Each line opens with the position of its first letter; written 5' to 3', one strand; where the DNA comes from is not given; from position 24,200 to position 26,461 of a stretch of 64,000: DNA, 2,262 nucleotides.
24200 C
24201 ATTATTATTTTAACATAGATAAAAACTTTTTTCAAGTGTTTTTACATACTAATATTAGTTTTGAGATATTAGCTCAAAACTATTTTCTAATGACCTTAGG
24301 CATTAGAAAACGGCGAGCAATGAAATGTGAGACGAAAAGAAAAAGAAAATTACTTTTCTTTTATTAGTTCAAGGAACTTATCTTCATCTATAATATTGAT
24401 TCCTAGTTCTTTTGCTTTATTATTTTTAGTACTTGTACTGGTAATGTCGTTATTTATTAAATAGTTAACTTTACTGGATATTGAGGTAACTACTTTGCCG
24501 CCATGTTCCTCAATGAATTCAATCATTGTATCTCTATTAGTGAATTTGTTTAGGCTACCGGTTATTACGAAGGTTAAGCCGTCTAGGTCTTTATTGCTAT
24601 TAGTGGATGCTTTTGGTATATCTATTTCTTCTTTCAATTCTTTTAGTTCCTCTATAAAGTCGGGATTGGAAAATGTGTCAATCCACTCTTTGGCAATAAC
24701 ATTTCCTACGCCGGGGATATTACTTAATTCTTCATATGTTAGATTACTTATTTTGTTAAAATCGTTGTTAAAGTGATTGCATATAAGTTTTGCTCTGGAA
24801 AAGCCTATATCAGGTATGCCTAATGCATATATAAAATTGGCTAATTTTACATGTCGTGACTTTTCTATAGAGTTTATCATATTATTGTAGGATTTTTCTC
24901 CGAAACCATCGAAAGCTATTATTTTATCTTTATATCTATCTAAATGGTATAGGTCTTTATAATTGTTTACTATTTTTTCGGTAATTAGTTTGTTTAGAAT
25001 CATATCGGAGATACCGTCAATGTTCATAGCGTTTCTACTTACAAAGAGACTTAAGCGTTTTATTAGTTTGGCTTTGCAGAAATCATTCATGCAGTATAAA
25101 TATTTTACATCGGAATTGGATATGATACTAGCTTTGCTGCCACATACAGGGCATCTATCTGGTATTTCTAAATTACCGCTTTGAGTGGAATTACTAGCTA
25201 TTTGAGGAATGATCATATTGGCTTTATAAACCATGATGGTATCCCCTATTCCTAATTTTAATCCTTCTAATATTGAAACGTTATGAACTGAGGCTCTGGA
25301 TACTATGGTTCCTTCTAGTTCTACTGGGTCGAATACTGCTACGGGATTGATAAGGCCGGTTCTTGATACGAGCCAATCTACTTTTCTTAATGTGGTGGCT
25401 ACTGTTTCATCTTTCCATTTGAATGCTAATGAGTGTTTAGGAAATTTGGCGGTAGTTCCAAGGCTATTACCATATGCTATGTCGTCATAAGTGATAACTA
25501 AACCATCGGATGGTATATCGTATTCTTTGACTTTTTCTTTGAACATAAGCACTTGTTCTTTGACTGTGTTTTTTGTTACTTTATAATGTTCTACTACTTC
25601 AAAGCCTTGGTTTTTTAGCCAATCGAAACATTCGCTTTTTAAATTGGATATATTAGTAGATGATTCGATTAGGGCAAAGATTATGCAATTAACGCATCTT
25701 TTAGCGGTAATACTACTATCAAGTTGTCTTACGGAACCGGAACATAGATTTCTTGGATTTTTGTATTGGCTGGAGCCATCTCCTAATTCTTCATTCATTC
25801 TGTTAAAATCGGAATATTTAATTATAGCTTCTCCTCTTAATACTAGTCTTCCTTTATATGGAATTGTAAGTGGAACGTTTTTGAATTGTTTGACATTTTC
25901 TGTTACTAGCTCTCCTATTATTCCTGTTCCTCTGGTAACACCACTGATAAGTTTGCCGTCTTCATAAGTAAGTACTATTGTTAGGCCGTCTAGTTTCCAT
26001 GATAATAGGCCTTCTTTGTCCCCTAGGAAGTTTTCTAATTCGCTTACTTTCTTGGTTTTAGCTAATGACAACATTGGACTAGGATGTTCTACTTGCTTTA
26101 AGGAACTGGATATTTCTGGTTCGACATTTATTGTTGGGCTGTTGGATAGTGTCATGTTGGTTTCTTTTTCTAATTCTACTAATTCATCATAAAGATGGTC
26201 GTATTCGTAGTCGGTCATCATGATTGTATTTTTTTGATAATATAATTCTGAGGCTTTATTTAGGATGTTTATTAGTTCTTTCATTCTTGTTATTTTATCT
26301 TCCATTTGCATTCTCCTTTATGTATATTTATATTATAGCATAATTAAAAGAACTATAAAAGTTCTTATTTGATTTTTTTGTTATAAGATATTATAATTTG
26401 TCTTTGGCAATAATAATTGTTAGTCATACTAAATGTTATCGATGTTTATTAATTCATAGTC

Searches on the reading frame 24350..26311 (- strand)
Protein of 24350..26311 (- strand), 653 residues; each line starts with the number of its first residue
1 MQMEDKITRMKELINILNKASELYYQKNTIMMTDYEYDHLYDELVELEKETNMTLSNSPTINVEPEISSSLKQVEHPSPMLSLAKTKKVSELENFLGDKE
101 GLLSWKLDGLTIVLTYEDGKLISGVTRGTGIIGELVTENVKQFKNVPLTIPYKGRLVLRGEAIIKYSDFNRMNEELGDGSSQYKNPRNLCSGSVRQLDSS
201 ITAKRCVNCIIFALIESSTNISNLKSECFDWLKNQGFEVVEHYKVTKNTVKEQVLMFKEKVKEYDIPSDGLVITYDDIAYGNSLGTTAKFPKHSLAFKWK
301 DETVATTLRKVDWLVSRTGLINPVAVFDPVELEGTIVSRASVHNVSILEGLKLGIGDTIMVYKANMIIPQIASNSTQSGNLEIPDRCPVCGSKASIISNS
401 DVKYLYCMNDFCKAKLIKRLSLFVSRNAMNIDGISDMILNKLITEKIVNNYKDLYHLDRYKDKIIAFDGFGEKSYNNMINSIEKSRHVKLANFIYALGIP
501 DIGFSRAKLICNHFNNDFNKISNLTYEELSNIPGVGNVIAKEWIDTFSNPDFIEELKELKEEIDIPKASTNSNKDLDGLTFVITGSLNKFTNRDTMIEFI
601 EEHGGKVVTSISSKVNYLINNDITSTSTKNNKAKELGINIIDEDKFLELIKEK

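Call 10: search_protein_families(library=pfam, proteins=[window:24350-26311:-], max_evalue=0.001)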
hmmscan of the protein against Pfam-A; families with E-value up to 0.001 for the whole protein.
window:24350-26311:- (653 aa): 10 families
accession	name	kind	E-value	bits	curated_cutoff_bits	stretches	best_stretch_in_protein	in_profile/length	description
PF01653.23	DNA_ligase_aden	-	1.8e-54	185.4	27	1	69-301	2-252/253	NAD-dependent DNA ligase adenylation domain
PF03120.22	DNA_ligase_OB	-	4.4e-23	81.4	32.9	1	306-376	2-72/79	NAD-dependent DNA ligase OB-fold domain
PF12826.13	HHH_2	-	7.7e-12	45.6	27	1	493-553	2-61/64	Helix-hairpin-helix motif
PF00533.33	BRCT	-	2.4e-11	44.2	21.3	1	574-650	4-78/78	BRCA1 C Terminus (BRCT) domain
PF22745.1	Nlig-Ia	-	2.7e-06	28.4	27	1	4-59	3-55/92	DNA ligase-like, N-terminal NAD+-binding domain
PF16589.12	BRCT_2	-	9.6e-06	26.3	27.3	1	577-638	4-62/86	BRCT domain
PF14520.12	HHH_5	-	1.1e-05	26.2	27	1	495-546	3-54/57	Helix-hairpin-helix domain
PF03119.21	DNA_ligase_ZBD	-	0.00014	22.1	25.8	1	386-414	1-27/27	NAD-dependent DNA ligase C4 zinc finger domain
PF12738.14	PTCB-BRCT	-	0.00021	21.7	22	1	591-641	11-59/63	twin BRCT domain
PF14354.12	Lar_restr_allev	-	0.00089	19.9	28.6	0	386-414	5-33/58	Restriction alleviation protein Lar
